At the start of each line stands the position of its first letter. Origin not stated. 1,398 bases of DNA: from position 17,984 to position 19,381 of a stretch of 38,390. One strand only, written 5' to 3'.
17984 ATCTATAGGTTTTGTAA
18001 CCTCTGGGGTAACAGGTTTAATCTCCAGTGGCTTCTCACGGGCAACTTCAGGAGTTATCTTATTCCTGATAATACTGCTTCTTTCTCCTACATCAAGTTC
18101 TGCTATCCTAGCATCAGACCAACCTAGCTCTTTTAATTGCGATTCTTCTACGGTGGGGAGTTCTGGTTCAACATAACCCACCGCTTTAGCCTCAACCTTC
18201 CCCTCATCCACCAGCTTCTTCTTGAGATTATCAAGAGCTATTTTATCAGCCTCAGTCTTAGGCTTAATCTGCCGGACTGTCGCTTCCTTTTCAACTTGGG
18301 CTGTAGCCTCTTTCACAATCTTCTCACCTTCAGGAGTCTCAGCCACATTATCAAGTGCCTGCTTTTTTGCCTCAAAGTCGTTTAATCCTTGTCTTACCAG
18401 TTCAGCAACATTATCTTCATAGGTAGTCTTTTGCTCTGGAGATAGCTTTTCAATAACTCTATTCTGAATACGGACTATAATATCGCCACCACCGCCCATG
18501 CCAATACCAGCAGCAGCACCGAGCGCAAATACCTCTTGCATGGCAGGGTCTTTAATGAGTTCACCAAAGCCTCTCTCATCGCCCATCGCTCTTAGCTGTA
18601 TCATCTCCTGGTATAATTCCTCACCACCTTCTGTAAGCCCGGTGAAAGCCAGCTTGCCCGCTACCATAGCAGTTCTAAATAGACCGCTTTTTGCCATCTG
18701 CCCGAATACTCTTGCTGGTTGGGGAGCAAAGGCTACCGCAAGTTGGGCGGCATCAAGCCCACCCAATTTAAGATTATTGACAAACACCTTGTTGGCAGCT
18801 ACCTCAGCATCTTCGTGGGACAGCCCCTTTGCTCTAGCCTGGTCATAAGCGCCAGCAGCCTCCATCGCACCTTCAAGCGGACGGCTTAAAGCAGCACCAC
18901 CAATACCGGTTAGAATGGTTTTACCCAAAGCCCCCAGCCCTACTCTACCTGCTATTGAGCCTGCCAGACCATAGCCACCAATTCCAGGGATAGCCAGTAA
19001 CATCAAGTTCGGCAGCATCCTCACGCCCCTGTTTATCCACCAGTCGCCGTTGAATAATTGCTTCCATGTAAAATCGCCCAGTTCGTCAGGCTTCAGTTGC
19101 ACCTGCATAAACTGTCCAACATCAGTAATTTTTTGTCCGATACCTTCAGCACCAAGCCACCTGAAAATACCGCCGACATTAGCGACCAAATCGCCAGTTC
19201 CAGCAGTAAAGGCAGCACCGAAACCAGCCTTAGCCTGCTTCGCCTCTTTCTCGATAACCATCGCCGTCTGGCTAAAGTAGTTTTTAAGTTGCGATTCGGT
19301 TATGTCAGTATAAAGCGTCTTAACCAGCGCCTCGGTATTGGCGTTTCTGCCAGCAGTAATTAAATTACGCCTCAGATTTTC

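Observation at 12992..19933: A 2,313-aa ORF (18% of the genome) sits between the portal and scaffold genes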

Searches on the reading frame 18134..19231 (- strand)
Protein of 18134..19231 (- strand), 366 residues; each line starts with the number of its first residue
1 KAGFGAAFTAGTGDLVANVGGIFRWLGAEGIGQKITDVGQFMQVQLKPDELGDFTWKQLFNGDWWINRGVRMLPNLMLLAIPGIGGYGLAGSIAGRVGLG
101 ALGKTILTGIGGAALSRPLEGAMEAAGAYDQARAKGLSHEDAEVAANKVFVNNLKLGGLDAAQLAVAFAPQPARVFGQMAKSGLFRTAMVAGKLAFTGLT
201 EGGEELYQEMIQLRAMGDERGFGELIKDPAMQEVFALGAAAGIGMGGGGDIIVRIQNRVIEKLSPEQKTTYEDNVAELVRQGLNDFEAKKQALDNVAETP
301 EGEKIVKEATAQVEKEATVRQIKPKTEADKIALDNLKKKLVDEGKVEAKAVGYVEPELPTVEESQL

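Call 28: search_protein_families(library=phrogs, alignment_id=A1, max_evalue=0.01)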
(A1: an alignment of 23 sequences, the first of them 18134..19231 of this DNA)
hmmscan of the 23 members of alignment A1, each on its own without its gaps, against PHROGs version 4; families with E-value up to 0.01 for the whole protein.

A. member 1, window:18134-19231:- (366 aa): 1 family
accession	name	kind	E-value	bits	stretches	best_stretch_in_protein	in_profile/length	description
phrog_2206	-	DNA, RNA and nucleotide metabolism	2.5e-08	32.3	1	90-337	233-506/3406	virion RNA polymerase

B. families by the number of members that match (of 23 scanned): 4 families
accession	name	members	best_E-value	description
phrog_2206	-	8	2.5e-08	virion RNA polymerase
phrog_25962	-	2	0.00096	-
phrog_6958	-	1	0.0014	virion structural protein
phrog_35186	-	1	0.0018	-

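Call 29: search_solved_structures(query=A1, max_evalue=10, show_alignments=2)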
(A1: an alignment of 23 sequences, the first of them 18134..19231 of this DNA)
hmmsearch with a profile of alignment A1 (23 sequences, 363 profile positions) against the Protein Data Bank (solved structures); distinct sequences matched with E-value up to 10: 10.
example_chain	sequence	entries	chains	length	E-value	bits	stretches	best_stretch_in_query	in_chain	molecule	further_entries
4ypn_A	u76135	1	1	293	0.097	14.7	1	248-337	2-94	Lon protease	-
2apl_A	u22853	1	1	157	0.17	13.9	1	124-161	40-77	hypothetical protein PG0816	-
6nu2_A0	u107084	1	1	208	0.93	11.5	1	126-191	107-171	28S ribosomal protein S34, mitochondrial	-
9h51_0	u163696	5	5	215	0.99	11.4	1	126-191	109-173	Small ribosomal subunit protein mS34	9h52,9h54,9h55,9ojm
7qi4_A0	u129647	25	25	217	1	11.4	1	126-191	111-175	28S ribosomal protein S34, mitochondrial | Small ribosomal subunit protein mS34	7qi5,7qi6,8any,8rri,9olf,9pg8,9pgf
3j9m_A0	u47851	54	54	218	1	11.4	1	126-191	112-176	mS34 | 28S ribosomal protein S34, mitochondrial | Small ribosomal subunit protein mS34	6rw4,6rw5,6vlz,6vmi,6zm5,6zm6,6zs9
7yph_A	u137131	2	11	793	1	11.4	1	249-336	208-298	Lon protease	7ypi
8k3y_A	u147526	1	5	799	1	11.4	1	249-336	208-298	Lon protease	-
8u1l_A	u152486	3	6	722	1.8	10.6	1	213-354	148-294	Heat shock protein 83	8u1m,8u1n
5gm6_X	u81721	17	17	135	4.8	9.2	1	244-350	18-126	Pre-mRNA-splicing factor CWC21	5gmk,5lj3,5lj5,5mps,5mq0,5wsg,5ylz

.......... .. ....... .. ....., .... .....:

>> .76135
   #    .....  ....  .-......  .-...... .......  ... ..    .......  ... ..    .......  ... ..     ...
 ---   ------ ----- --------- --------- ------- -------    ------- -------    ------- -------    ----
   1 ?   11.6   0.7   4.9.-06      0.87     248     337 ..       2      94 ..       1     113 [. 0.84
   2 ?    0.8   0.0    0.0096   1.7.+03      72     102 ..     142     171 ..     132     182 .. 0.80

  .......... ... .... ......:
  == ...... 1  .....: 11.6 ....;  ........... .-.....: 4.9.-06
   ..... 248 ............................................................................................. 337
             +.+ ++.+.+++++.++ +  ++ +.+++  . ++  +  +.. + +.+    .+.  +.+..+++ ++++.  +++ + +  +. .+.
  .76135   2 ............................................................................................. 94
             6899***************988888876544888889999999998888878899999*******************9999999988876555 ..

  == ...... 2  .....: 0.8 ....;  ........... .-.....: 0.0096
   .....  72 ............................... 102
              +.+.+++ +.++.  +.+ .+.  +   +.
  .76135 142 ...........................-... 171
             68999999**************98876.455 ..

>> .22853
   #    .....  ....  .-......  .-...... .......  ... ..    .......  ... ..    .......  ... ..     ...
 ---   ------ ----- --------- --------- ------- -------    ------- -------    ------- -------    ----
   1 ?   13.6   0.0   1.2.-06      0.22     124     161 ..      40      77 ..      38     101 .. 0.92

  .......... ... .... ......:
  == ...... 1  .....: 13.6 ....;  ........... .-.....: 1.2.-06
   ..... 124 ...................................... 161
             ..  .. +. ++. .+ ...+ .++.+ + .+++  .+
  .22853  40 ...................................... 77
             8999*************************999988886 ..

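Call 39: predict_structure(alignment_id=A1)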
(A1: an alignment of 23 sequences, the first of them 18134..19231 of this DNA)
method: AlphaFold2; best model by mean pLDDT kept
length: 366 residues; sequences in the alignment: 23
mean_pLDDT: 77.0   pTM: 0.71
mean pLDDT of the five models: 77.0, 70.1, 64.5, 60.9, 58.5
residues with pLDDT >= 90: 48; 70-90: 235; 50-70: 34; < 50: 49
segments of 3 or more residues with pLDDT < 50: 84-112, 172-185
pLDDT, mean of each block of 10 residues (from residue 1): 87 89 88 89 80 89 87 82 43 35 40 66 88 89 90 77 65 44 50 78 88 86 91 92 79 81 91 90 76 80 83 78 82 87 82 66 49
secondary structure, 60 per line:
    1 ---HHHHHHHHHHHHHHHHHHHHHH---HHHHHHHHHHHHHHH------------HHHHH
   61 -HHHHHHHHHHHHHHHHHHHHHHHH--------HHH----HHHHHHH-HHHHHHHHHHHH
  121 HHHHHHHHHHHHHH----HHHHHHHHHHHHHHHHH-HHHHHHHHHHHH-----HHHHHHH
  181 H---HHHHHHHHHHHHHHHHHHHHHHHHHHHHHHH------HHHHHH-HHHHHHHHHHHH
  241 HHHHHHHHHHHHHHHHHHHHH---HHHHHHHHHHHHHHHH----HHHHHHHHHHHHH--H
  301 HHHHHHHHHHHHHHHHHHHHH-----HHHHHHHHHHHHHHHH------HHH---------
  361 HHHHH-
elements in order: H4-25 H29-43 H56-60 H62-85 H101-107 H109-134 H139-155 H157-168 H174-181 H185-215 H222-227 H229-261 H265-280 H285-297 H300-321 H327-342 H361-365

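Call 58: fold_search(model_id=the predicted structure, library=pdb)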
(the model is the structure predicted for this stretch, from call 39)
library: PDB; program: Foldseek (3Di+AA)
matches with E <= 10: 43; with E <= 0.001: 0
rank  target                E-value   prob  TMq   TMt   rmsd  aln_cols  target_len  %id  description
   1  4akk_B                7.9e-01  0.13  0.17  0.17  20.6       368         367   15  Structure of the NasR transcription antiterminator (released 2012-06-20)
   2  4akk_A                1.1e+00  0.12  0.17  0.17  21.9       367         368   14  Structure of the NasR transcription antiterminator (released 2012-06-20)
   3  7w1f_A                2.4e+00  0.04  0.14  0.13  21.9       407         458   12  Crystal structure of the dNTP triphosphohydrolase PA1124 from Pseudomonas aeruginosa (released 2022-03-23)
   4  6raf_B                4.3e+00  0.03  0.13  0.10  25.8       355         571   10  Heterodimeric ABC exporter TmrAB in inward-facing narrow conformation under turnover conditions (released 2019-07-31)
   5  8f7n                  4.3e+00  0.03  0.12  0.12  41.5       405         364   11  Crystal structure of chemoreceptor McpZ ligand sensing domain (released 2023-07-05)
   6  7vr5                  4.5e+00  0.03  0.14  0.10  25.9       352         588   12  Crystal structure of CmABCB1 W114Y/W161Y/W363Y/W364Y/M391W (4WY/M391W) mutant (released 2022-09-07)
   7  5ys9_B                4.7e+00  0.05  0.14  0.09  19.2       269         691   12  Crystal structure of acyl-coA oxidase3 from Yarrowia lipolytica (released 2018-02-28)
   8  8xgs_A                4.7e+00  0.02  0.12  0.14  18.6       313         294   14  a peptide receptor complex structure (released 2024-10-30)
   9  9tbd_A                4.9e+00  0.05  0.14  0.17  18.7       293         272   13  Cryo-EM structure of the light-driven sodium pump ErNaR in the pentameric form (released 2025-12-17)
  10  1c3c_A                4.9e+00  0.02  0.12  0.11  30.9       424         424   10  T. MARITIMA ADENYLOSUCCINATE LYASE (released 2000-02-09)
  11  6eig_A                5.1e+00  0.05  0.14  0.18  18.6       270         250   11  Crystal structure of N24Q/C128T mutant of Channelrhodopsin 2 (released 2017-12-06)
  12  8qti_F                5.5e+00  0.07  0.14  0.16  18.2       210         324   11  Mycobacterium smegnatis RNAP open promoter complex with SigmaA and RbpA (released 2024-10-02)
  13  5vi8_F                5.5e+00  0.04  0.12  0.13  18.7       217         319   12  Structure of a mycobacterium smegmatis transcription initiation complex with an upstream-fork promoter fragment (released 2017-04-26)
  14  7szj_F                5.5e+00  0.03  0.14  0.12  25.3       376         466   10  Cryo-EM structure of Rifamycin bound to E. coli RNAP and rrnBP1 promoter complex (released 2022-07-13)
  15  6eig_B                5.8e+00  0.04  0.13  0.17  18.4       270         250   12  Crystal structure of N24Q/C128T mutant of Channelrhodopsin 2 (released 2017-12-06)
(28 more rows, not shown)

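Call 121: find_homologous_proteins(query=A1, max_evalue=0.001)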
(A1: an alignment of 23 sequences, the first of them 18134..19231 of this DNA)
Query A1 (23 sequences) (366 aa, profile of the alignment): 2 proteins with E <= 0.001 among 8000 candidates.
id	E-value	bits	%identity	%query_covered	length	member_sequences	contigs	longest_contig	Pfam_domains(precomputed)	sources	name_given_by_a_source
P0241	1.0e-63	234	48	60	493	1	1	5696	PF03592.22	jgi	-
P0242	1.7e-59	220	60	40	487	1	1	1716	-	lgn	-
